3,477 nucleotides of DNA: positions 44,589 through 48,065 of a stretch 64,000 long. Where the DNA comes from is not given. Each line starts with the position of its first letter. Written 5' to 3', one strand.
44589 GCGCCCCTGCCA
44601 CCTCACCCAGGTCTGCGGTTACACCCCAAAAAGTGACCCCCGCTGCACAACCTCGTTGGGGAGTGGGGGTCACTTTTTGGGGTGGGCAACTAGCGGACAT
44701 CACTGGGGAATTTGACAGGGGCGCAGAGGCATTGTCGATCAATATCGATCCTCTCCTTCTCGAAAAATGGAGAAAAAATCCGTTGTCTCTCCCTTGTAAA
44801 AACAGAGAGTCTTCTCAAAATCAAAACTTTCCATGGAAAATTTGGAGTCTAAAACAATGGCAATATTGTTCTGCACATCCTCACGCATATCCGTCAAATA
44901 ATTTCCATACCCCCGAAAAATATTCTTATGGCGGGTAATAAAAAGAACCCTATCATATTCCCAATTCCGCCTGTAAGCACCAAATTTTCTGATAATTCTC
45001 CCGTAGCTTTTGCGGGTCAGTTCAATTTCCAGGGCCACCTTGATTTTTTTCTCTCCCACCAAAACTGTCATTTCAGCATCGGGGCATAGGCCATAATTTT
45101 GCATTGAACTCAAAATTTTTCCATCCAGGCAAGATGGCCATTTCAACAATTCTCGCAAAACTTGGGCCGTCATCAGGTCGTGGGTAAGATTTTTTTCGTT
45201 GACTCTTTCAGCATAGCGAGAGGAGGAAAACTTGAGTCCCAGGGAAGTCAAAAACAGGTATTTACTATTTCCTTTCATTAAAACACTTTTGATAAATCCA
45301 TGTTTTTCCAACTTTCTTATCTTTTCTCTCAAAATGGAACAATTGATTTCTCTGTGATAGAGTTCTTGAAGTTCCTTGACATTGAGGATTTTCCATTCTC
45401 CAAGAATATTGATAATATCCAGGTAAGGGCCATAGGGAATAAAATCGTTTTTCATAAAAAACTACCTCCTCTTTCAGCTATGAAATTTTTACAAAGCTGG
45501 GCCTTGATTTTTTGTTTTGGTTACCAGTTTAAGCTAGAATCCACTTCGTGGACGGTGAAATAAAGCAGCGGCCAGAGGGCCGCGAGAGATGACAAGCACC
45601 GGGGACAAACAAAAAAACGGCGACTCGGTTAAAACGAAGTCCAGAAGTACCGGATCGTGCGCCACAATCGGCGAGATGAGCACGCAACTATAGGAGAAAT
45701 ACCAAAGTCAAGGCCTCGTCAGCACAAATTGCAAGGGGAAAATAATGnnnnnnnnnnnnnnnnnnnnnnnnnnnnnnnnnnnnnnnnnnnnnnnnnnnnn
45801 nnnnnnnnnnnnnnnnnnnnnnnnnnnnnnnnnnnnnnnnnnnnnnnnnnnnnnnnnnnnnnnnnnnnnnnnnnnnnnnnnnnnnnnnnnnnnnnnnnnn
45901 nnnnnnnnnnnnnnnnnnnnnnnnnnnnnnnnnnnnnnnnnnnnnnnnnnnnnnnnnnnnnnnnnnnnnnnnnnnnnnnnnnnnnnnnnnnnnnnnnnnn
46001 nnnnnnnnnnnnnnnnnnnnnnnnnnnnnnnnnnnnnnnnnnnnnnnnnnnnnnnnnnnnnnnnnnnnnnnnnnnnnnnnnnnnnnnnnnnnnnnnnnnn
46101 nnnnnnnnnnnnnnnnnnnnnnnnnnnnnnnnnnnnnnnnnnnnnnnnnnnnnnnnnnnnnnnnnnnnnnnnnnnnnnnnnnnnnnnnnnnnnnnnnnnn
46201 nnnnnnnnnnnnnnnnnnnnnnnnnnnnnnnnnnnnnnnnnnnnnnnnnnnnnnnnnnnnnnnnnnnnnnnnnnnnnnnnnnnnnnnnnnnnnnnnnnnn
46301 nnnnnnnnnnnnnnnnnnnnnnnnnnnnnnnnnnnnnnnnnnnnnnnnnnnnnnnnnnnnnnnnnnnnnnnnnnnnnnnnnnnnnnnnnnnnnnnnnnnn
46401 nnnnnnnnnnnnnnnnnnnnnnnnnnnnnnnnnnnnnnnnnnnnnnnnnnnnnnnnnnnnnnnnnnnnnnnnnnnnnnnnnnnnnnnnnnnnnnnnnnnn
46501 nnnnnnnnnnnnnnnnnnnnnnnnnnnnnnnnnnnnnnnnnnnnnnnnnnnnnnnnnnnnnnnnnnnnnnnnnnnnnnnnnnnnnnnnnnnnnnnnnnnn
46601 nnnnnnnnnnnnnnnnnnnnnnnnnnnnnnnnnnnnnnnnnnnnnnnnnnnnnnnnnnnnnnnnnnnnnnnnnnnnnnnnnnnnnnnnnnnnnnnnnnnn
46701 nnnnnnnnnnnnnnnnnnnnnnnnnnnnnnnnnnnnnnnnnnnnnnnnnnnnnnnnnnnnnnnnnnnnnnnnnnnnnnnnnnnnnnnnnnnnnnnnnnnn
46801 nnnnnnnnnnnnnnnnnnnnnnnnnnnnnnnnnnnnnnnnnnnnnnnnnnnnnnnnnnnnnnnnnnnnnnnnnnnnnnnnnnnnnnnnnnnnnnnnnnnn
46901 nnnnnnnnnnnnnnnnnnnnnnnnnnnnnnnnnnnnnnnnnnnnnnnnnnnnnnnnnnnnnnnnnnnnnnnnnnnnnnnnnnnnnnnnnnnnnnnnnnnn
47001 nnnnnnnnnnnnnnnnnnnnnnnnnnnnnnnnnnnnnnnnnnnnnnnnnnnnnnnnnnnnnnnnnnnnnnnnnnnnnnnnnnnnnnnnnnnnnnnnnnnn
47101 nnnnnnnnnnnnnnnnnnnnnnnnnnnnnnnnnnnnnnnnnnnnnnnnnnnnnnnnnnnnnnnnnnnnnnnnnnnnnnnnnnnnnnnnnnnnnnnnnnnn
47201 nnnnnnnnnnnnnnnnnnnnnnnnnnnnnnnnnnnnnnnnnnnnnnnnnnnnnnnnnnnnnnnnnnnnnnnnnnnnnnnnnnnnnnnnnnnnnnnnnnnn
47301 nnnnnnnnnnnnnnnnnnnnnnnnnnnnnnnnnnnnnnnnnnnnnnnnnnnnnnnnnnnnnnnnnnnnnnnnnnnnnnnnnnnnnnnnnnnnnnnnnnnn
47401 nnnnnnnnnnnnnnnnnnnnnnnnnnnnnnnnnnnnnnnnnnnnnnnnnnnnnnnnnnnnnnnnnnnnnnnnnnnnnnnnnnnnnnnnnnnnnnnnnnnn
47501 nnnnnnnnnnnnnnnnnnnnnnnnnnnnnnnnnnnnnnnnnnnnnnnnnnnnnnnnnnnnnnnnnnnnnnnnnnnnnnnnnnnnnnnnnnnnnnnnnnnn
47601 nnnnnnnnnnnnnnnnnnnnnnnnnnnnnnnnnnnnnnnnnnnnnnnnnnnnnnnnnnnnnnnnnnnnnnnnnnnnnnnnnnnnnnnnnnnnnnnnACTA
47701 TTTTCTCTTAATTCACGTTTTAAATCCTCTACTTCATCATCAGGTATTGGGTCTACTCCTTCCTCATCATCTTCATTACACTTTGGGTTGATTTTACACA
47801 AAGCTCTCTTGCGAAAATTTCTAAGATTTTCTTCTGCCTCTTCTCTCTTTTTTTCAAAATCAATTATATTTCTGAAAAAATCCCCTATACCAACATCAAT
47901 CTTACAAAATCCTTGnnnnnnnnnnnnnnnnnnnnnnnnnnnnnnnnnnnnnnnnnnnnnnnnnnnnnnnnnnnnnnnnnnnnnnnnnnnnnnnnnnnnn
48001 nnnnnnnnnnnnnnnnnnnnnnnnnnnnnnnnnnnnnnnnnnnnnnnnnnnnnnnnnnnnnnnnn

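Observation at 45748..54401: Signal-peptide Rhs toxin locus with short, unrecognised toxin tips, membrane-protein immunity candidates and an orphan Rhs-CT cassette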

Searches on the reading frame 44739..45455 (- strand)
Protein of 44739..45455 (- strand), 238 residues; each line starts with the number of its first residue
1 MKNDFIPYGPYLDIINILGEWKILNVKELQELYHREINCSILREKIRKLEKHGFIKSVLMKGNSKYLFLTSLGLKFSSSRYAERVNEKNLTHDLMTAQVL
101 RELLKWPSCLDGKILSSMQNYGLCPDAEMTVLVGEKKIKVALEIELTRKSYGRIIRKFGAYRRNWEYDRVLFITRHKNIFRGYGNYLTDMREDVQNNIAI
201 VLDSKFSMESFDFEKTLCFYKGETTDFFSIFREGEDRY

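Call 13: search_protein_families(library=pfam, proteins=[window:44739-45455:-], max_evalue=0.01)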
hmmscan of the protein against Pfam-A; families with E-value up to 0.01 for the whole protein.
window:44739-45455:- (238 aa): 2 families
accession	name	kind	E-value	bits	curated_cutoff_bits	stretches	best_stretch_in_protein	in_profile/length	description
PF13814.12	Replic_Relax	-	0.00022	21.8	25.3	1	17-166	3-177/191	Replication-relaxation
PF20850.2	EF_HD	-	0.0088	16.3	27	0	156-232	88-164/168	Oedema factor (EF), alpha-helical domain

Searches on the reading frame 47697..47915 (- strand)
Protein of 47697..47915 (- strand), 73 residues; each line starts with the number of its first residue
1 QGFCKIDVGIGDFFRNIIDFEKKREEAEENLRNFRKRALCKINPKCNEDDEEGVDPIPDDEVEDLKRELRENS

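Call 43: search_protein_representatives(protein=window:47697-47915:-)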
Query: 73 residues. Proteins with E-value up to 0.001 (for the whole library): 2; up to 1e-10: 1; up to 1e-30: 1. The best 2 are listed.
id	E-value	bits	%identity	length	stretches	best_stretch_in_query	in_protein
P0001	1.5e-38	146.0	100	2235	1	1-73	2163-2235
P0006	8.6e-06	42.1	27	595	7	14-50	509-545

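Call 61: search_protein_families(library=pfam, proteins=[window:47697-47915:-], max_evalue=10)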
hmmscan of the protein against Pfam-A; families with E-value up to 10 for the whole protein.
seq(73 aa): 0 families
